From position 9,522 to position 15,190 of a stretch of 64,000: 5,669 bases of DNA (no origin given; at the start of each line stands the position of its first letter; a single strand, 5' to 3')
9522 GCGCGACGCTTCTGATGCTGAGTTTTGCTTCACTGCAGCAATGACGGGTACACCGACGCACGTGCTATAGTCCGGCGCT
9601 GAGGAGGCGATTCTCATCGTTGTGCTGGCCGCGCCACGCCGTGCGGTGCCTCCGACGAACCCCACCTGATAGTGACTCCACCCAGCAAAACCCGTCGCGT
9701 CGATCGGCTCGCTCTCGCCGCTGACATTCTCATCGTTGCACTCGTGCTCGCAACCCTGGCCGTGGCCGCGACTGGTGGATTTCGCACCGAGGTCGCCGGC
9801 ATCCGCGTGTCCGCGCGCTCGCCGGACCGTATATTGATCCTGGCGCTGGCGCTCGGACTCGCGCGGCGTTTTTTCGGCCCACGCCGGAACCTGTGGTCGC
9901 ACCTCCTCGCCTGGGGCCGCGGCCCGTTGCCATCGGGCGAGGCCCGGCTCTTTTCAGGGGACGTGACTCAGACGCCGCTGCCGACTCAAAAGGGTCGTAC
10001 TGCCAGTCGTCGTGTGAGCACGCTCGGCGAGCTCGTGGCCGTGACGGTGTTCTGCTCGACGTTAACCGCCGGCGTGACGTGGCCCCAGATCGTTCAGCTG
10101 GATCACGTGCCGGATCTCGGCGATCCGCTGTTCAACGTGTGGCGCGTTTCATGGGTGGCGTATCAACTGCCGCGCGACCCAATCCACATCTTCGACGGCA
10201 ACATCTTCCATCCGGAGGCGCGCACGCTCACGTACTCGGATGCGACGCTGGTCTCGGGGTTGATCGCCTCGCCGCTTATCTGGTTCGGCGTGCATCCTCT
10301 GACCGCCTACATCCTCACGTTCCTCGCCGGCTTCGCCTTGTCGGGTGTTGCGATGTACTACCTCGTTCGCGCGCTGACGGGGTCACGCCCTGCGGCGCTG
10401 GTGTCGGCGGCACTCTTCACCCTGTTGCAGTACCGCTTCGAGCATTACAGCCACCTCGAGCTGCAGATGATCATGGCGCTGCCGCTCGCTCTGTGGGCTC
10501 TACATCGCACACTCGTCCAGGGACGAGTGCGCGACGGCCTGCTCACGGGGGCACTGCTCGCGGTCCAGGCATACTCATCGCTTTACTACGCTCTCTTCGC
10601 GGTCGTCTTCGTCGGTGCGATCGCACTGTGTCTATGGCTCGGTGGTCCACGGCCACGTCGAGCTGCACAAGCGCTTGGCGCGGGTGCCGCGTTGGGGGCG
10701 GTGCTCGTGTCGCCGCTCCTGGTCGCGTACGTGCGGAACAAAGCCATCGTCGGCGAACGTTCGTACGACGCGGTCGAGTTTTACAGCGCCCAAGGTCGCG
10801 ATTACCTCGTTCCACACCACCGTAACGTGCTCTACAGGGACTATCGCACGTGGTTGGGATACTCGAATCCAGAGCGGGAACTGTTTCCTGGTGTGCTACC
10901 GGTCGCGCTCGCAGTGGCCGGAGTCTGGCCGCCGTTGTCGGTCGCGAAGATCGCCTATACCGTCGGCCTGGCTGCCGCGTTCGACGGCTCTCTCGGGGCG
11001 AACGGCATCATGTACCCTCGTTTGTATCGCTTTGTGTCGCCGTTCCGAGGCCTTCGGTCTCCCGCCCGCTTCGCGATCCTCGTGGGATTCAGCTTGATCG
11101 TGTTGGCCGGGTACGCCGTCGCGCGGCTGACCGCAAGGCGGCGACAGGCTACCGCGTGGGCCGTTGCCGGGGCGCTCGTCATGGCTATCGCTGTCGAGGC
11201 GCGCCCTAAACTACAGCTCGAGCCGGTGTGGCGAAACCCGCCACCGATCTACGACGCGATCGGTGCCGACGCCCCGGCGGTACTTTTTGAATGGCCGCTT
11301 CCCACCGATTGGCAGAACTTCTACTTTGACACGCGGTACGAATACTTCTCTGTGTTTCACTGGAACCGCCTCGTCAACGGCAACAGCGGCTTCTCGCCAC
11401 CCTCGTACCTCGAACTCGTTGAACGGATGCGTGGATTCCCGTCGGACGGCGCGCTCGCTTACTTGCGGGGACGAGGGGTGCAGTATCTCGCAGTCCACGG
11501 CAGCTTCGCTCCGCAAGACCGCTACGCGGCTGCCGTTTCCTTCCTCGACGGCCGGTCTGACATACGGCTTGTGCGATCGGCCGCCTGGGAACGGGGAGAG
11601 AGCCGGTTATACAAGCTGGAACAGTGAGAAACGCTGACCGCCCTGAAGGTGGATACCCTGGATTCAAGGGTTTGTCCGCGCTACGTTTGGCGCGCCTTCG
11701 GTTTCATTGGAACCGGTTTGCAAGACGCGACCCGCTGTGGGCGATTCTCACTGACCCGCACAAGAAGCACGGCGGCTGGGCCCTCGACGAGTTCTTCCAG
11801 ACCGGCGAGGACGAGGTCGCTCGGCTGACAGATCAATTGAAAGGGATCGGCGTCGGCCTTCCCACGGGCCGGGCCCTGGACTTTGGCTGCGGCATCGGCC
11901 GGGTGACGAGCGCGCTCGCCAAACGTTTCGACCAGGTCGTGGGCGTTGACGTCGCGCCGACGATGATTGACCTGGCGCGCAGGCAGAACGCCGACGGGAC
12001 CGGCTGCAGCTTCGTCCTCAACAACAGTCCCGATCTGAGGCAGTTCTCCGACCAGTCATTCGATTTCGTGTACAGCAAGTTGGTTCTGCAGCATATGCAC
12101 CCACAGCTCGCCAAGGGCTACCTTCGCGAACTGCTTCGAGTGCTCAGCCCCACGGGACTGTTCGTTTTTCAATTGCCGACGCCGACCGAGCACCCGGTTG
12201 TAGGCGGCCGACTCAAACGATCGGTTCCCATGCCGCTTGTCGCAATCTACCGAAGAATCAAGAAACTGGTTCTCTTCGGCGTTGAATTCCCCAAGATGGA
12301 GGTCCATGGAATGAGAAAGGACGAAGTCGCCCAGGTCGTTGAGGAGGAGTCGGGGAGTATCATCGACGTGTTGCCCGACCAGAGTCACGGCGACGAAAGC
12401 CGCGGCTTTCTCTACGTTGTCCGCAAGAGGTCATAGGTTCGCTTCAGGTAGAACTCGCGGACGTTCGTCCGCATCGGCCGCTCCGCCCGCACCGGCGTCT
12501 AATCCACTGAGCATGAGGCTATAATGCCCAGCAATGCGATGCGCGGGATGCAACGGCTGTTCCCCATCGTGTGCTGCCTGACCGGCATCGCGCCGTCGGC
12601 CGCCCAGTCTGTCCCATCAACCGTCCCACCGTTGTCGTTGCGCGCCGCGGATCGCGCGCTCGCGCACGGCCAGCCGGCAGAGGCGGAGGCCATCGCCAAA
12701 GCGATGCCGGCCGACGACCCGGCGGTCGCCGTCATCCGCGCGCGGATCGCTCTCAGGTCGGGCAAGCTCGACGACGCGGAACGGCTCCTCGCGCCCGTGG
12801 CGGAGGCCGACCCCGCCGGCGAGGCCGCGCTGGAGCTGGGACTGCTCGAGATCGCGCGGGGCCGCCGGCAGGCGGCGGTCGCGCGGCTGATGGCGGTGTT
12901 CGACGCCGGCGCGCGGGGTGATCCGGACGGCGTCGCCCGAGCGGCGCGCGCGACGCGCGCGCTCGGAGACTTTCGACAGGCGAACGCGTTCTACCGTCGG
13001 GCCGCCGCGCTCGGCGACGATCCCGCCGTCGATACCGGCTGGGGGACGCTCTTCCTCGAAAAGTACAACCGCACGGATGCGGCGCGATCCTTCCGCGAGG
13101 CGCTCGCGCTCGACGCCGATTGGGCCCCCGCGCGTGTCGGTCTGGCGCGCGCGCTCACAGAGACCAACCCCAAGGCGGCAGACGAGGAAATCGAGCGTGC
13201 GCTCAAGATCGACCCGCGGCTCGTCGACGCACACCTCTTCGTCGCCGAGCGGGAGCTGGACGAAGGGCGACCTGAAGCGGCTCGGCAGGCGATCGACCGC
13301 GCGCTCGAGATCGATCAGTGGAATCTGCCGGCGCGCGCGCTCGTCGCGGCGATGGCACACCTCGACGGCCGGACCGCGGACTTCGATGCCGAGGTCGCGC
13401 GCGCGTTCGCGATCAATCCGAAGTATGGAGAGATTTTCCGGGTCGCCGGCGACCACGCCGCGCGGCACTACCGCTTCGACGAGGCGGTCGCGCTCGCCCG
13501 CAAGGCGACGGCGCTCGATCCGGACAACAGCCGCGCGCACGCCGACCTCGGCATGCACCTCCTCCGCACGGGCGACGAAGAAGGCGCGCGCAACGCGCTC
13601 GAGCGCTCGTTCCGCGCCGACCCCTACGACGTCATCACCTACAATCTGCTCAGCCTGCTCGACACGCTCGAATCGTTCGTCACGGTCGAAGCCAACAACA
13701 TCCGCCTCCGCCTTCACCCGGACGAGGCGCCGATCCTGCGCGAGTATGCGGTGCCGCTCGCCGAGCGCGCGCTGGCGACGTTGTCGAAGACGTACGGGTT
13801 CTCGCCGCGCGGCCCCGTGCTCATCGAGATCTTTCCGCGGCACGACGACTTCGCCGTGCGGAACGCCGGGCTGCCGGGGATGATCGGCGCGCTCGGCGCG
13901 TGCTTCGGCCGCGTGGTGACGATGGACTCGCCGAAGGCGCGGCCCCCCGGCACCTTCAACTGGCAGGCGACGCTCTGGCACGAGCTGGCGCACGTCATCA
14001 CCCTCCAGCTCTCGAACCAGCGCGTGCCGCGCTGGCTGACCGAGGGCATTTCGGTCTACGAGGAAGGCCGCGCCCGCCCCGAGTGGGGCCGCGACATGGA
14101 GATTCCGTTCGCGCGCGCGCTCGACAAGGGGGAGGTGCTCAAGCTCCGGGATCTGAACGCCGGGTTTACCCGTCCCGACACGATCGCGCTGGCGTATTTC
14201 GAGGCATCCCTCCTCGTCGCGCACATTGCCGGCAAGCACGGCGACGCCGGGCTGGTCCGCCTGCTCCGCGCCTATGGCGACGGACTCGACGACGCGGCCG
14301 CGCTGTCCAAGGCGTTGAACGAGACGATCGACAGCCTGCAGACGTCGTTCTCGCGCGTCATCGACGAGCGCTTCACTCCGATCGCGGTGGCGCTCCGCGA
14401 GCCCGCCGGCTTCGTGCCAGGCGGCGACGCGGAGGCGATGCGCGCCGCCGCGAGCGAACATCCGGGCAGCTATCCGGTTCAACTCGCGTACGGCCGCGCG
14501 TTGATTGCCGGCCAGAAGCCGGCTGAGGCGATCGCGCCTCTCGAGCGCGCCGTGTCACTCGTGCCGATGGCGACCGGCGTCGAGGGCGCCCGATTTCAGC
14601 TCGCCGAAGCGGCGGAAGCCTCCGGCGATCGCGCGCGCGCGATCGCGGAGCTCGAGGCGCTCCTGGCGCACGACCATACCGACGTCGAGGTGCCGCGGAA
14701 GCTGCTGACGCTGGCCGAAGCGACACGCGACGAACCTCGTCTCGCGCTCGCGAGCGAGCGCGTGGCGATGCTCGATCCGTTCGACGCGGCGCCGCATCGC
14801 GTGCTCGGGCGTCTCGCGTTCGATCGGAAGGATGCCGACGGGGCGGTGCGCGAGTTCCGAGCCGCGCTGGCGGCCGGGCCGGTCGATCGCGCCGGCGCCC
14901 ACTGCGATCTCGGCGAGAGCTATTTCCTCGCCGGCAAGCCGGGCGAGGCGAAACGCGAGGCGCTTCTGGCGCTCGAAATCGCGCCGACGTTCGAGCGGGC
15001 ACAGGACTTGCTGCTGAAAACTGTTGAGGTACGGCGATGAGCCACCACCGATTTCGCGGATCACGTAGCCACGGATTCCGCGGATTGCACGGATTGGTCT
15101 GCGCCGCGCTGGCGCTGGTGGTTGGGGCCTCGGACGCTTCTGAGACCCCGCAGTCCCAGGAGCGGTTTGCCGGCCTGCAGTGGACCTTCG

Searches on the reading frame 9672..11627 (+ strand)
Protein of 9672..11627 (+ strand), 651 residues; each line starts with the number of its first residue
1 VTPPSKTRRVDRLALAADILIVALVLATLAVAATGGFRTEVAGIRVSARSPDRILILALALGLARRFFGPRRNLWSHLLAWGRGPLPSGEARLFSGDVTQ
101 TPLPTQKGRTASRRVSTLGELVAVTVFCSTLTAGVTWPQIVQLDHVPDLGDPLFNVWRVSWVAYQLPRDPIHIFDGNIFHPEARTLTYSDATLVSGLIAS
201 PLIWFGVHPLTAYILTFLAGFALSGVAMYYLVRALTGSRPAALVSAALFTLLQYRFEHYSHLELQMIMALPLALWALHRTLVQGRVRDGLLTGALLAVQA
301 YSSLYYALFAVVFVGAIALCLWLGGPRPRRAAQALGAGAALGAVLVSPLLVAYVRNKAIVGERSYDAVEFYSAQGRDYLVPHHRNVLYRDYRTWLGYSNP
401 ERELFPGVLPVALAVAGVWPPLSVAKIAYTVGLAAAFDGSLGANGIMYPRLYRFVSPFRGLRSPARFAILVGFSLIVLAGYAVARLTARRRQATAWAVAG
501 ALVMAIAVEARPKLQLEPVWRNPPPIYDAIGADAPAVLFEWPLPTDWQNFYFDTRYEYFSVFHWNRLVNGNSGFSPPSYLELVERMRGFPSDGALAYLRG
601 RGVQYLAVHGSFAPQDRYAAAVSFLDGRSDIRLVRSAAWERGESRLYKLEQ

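Call 4: search_protein_families(library=pfam, proteins=[window:9672-11627:+], max_evalue=0.01)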
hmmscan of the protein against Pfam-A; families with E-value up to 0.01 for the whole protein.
window:9672-11627:+ (651 aa): 2 families
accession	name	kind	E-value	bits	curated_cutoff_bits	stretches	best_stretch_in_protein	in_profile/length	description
PF13231.12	PMT_2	-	0.00019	22.1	26.1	1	205-350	17-158/160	Dolichyl-phosphate-mannose-protein mannosyltransferase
PF19510.5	DUF6044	-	0.0039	16.1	27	1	191-322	74-203/564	Protein of unknown function (DUF6044)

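Call 5: search_protein_families(library=ncbifam, proteins=[window:9672-11627:+], max_evalue=0.001)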
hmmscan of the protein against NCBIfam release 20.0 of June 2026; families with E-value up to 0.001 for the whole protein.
window:9672-11627:+ (651 aa): 0 families

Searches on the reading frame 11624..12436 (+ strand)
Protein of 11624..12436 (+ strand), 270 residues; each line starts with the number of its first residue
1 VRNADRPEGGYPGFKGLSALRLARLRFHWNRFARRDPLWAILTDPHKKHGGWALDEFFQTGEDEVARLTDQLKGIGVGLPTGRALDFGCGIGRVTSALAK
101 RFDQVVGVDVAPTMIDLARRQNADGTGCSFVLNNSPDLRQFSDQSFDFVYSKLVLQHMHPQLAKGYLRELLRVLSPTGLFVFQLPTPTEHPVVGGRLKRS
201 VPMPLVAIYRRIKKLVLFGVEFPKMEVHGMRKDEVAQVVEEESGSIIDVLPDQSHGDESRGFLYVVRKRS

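Call 4: search_protein_families(library=pfam, proteins=[window:11624-12436:+], max_evalue=0.01)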
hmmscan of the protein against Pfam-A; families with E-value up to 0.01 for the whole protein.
window:11624-12436:+ (270 aa): 13 families
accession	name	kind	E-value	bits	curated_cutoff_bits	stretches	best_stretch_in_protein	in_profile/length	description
PF08241.18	Methyltransf_11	-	1.1e-21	77.7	21.2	1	85-182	1-95/95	Methyltransferase domain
PF13649.12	Methyltransf_25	-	1.2e-20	74.5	27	1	85-178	2-97/97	Methyltransferase domain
PF13847.12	Methyltransf_31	-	1.3e-14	54.6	27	1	83-186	6-113/145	Methyltransferase domain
PF08242.18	Methyltransf_12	-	2.1e-14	54.5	30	1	85-180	1-98/98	Methyltransferase domain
PF13489.12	Methyltransf_23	-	8.9e-13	48.7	27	1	78-188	20-122/164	Methyltransferase domain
PF01209.24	Ubie_methyltran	-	1.6e-05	24.8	20.1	1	80-181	47-150/233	ubiE/COQ5 methyltransferase family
PF05401.17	NodS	-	5.8e-05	23.4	24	1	64-183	27-145/201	Nodulation protein S (NodS)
PF05891.18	Methyltransf_PK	-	5.8e-05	23.2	27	1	83-182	58-159/218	AdoMet dependent proline di-methyltransferase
PF05175.20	MTS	-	7.4e-05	22.9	23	1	81-150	32-103/170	Methyltransferase small domain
PF05724.17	TPMT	-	0.00024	21.3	26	1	80-179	37-150/218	Thiopurine S-methyltransferase (TPMT)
PF02353.26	CMAS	-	0.0018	18.1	27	1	83-184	65-166/273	Mycolic acid cyclopropane synthetase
PF03141.22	Methyltransf_29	-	0.0053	15.8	23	1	58-184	95-219/506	Putative S-adenosyl-L-methionine-dependent methyltransferase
PF20922.3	Anamorsin_N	-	0.0072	16.5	27.1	0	140-189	46-94/163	Anamorsin, N-terminal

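Call 76: search_protein_families(library=ncbifam, proteins=[window:11624-12436:+], max_evalue=1e-8)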
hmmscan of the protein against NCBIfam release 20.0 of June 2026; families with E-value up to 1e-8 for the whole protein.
window:11624-12436:+ (270 aa): 11 families
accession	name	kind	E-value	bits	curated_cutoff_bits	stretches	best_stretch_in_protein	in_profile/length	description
NF043040.1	corrin_prot_MT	hypoth_equivalog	2.9e-17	62.9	180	1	80-181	41-146/216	corrinoid protein-associated methyltransferase CpaM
TIGR02072.1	BioC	equivalog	1.9e-13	50.8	184.95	1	68-183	23-133/244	malonyl-ACP O-methyltransferase BioC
TIGR04345.1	ovoA_Cterm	equivalog_domain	7.1e-12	45.4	170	1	80-143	41-103/242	putative 4-mercaptohistidine N1-methyltransferase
NF045667.1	MTase_DVU1556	equivalog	3.6e-10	39.6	155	1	79-181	21-118/213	DVU_1556 family methyltransferase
TIGR02021.1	BchM-ChlM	equivalog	3.7e-10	39.6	158.9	1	82-170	56-143/218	magnesium protoporphyrin IX methyltransferase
NF040539.1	AST_met_ArsM_2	exception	3.8e-10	40.1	240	1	79-182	55-163/262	putative arsinothricin biosynthesis methyltransferase ArsM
NF002463.0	PRK01683.1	equivalog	5.4e-10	39.3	297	1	80-191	31-137/258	trans-aconitate 2-methyltransferase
NF007610.0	PRK10258.1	equivalog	2.5e-09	36.8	342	1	83-182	45-138/251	malonyl-ACP O-methyltransferase BioC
NF045649.1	2X_seleno_MduS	exception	2.9e-09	36.4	380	1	84-184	45-149/338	methyltransferase domain-containing selenoprotein MduS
TIGR01934.1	MenG_MenH_UbiE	subfamily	3.8e-09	36.2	158.35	1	82-181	41-140/223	ubiquinone/menaquinone biosynthesis methyltransferase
TIGR01983.1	UbiG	equivalog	7.1e-09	35.3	102.95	1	82-182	51-151/228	bifunctional 2-polyprenyl-6-hydroxyphenol methylase/3-demethylubiquinol 3-O-methyltransferase UbiG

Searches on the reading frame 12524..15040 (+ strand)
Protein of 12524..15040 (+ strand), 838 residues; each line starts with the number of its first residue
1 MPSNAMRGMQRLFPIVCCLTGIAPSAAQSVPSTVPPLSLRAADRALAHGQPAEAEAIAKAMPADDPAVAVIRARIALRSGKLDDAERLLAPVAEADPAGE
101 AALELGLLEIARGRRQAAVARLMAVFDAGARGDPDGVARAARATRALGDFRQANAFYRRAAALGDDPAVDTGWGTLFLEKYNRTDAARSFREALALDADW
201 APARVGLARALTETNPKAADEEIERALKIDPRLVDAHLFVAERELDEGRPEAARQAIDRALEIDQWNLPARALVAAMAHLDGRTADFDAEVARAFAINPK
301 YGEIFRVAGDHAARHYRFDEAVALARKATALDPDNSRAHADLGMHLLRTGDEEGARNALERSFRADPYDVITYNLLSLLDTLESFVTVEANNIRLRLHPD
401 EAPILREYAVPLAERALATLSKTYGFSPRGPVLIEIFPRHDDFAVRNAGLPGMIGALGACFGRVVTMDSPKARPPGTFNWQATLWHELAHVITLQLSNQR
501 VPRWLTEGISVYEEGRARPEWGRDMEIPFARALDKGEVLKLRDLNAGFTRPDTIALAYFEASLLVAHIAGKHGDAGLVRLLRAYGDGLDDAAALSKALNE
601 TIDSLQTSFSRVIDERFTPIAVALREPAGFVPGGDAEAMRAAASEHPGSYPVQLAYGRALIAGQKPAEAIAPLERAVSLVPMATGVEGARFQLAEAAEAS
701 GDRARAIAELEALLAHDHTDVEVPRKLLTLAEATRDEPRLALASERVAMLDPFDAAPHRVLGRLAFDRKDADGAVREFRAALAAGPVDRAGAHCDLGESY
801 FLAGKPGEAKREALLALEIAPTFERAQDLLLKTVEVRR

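Call 4: search_protein_families(library=pfam, proteins=[window:12524-15040:+], max_evalue=0.01)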
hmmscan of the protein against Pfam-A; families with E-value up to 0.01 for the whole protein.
window:12524-15040:+ (838 aa): 14 families
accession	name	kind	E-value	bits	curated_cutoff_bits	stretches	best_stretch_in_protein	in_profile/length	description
PF14559.12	TPR_19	-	2.8e-25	88.9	25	3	317-367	6-56/68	Tetratricopeptide repeat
PF07719.23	TPR_2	-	2.5e-17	61.9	27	0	791-822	2-33/34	Tetratricopeptide repeat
PF13432.12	TPR_16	-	1.9e-15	57.4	32.7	2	308-369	3-64/65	Tetratricopeptide repeat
PF13428.12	TPR_14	-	1.9e-15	56.3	23.5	0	689-722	3-36/44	Tetratricopeptide repeat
PF13485.12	Peptidase_MA_2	-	1.3e-12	48.4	32.4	1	477-610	62-196/201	Peptidase MA superfamily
PF13181.12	TPR_8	-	7e-11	41.8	25.7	0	791-822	2-33/34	Tetratricopeptide repeat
PF23914.1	TPR_CcmH_CycH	-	7.2e-11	42.6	42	0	651-724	51-124/158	Cytochrome c-type biogenesis protein H TPR domain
PF13414.12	TPR_11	-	1.9e-07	31.1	26.8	0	317-343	9-35/42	TPR repeat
PF13431.12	TPR_17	-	8.1e-07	29.3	24.4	0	324-356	1-33/34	Tetratricopeptide repeat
PF24575.1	TPR_Slam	-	1.8e-06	28.8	35.2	0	165-221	45-101/104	Surface lipoprotein assembly modifier, N-terminal TPR repeats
PF14561.12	TPR_20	-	2e-06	28.4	25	0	83-139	6-61/90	Tetratricopeptide repeat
PF00515.34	TPR_1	-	8.5e-06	25.8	27.8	0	792-823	3-34/34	Tetratricopeptide repeat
PF23300.3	HEAT_Nup120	-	0.00014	22.2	29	0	46-93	7-53/170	Nucleoporin Nup120, HEAT repeats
PF13424.12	TPR_12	-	0.0091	16.6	30.1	1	301-365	9-74/77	Tetratricopeptide repeat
